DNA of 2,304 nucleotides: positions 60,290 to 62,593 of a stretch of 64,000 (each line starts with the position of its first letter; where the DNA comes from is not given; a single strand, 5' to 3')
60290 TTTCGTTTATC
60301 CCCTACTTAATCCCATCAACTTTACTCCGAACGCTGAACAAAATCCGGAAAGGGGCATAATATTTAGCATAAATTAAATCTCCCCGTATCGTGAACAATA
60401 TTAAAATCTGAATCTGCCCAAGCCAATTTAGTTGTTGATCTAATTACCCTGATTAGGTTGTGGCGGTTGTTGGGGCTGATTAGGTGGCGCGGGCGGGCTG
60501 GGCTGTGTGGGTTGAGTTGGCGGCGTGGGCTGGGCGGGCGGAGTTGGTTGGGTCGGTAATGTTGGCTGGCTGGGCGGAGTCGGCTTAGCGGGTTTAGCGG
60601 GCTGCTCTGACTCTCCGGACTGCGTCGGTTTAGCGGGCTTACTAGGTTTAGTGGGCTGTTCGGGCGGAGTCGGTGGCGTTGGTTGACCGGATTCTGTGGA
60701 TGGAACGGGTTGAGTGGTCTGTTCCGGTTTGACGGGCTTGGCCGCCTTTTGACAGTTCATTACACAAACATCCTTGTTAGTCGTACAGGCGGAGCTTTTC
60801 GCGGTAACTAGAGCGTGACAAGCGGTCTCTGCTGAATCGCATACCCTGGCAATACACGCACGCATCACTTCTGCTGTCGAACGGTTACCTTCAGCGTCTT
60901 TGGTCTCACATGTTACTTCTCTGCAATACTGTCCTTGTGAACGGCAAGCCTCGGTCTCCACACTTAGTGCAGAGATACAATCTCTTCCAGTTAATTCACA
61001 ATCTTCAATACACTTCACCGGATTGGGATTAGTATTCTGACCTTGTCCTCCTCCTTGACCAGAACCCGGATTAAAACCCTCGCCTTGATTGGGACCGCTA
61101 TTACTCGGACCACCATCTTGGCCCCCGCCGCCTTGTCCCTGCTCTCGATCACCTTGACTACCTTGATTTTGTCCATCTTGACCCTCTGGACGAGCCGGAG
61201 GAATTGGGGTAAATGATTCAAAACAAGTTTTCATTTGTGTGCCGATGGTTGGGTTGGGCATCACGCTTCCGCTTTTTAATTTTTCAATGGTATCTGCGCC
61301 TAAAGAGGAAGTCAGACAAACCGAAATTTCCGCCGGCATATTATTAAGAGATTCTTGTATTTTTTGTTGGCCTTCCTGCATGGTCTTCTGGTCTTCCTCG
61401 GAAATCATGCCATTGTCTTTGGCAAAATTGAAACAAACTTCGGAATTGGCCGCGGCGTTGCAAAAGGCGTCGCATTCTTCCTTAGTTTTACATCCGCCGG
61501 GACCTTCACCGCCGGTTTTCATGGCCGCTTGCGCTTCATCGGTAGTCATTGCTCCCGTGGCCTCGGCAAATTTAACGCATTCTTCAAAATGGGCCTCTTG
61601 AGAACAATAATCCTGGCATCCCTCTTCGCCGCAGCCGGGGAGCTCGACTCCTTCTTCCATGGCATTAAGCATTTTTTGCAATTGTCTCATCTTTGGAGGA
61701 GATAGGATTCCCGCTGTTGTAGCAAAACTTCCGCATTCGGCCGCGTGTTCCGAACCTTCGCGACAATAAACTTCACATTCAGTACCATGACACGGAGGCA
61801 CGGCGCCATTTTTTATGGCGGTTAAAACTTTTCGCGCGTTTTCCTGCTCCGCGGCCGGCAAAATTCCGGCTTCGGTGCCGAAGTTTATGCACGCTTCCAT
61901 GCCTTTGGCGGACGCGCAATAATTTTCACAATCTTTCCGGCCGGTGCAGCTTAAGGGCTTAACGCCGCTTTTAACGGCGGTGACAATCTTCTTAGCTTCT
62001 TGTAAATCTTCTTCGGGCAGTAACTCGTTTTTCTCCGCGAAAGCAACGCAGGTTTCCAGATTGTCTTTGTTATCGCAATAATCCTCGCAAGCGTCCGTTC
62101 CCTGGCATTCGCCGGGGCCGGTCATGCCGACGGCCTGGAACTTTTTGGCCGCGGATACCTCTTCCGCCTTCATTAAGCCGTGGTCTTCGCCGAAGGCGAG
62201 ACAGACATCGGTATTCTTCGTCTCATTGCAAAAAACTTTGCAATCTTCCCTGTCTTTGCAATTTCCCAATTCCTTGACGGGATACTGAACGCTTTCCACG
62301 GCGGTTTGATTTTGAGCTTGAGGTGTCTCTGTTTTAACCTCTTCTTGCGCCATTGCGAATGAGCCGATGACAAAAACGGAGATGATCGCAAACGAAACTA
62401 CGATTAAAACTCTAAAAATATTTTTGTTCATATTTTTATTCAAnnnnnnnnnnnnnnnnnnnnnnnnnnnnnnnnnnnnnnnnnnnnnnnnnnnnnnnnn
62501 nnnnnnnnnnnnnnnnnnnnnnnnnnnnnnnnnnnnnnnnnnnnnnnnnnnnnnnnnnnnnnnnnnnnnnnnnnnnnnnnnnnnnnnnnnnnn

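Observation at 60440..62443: Large secreted protein built from six tandem 4-Cys repeats plus a Pro/Thr-rich wall-spanning tail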

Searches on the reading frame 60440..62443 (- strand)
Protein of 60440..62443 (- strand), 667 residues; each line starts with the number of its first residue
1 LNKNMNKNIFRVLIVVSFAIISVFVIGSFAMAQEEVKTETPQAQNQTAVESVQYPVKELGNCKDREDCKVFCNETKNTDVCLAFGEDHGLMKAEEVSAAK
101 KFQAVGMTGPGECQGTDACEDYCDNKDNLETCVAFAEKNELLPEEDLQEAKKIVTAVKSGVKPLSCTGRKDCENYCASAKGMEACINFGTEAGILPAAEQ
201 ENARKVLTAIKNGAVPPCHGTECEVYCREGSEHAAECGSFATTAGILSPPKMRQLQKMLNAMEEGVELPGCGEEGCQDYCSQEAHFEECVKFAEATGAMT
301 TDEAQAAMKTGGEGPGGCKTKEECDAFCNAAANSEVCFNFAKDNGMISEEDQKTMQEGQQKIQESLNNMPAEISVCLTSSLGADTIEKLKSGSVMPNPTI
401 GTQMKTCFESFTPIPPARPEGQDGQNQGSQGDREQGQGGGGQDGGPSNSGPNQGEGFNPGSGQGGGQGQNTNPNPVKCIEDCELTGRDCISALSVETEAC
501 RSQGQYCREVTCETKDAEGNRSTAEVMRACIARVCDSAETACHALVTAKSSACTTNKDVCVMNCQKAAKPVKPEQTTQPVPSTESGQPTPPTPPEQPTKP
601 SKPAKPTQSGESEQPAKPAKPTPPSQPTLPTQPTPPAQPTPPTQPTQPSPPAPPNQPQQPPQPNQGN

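Call 3: search_protein_families(library=pfam, proteins=[window:60440-62443:-], max_evalue=10)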
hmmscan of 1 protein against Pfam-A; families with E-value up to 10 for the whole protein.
window:60440-62443:- (667 aa): 1 family
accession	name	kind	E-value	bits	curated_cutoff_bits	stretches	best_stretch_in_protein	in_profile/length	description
PF00451.25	Toxin_2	-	0.021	15.6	25.1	1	165-187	2-26/32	Scorpion short toxin, BmKK2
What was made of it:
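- On Sel1-like repeat / Helicobacter cysteine-rich protein family (Pfam PF08238): hmmscan against Pfam at E <= 10 returns only a sub-threshold Toxin_2 hit (call 3).
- On Scorpion short toxin, CS-alpha/beta (Pfam PF00451): 15.6 bits against a cut-off of 25.1 (call 3).
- Closest known: Helicobacter cysteine-rich proteins. Different: There is no Pfam Sel1 hit (call 3).
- Closest known: Scorpion short toxins. Different: The score is below threshold (15.6 against 25.1 bits, E = 0.021, call 3).
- The Cys spacing weakly resembles scorpion toxins, but below threshold (call 3).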

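Call 4: search_protein_families(library=ncbifam, proteins=[window:60440-62443:-], max_evalue=10)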
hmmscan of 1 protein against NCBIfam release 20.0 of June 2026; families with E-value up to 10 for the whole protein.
window:60440-62443:- (667 aa): 1 family
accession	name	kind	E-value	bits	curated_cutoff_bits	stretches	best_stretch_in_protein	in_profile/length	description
NF004743.0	PRK06076.1-4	equivalog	8.3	5.2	494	0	527-609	336-419/433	NADH-quinone oxidoreductase subunit NuoH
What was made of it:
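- On S-layer proteins: No such Pfam or NCBIfam domain (calls 3, 4).
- There is no SLH or other lattice or anchoring domain (calls 3, 4).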

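Call 58: search_protein_families(library=padloc, proteins=[window:60440-62431:-], max_evalue=0.1)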
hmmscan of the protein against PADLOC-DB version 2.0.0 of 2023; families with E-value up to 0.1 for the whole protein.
window:60440-62431:- (663 aa): 0 families

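Call 59: search_protein_families(library=phrogs, proteins=[window:60440-62431:-], max_evalue=0.1)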
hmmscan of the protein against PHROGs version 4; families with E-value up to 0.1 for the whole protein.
window:60440-62431:- (663 aa): 1 family
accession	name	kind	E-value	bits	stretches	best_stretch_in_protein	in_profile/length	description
phrog_3718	-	unknown function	0.011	16.9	1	4-63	4-64/90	-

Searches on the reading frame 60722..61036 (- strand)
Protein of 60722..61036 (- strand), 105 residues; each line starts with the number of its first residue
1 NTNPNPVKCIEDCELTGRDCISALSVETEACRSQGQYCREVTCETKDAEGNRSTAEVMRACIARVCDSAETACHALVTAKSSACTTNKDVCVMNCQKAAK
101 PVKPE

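Call 42: find_homologous_proteins(query=window:60722-61036:-, max_evalue=0.01)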
Query seq(105 aa): no candidate shares three 5-residue words with the query. No homologue found.
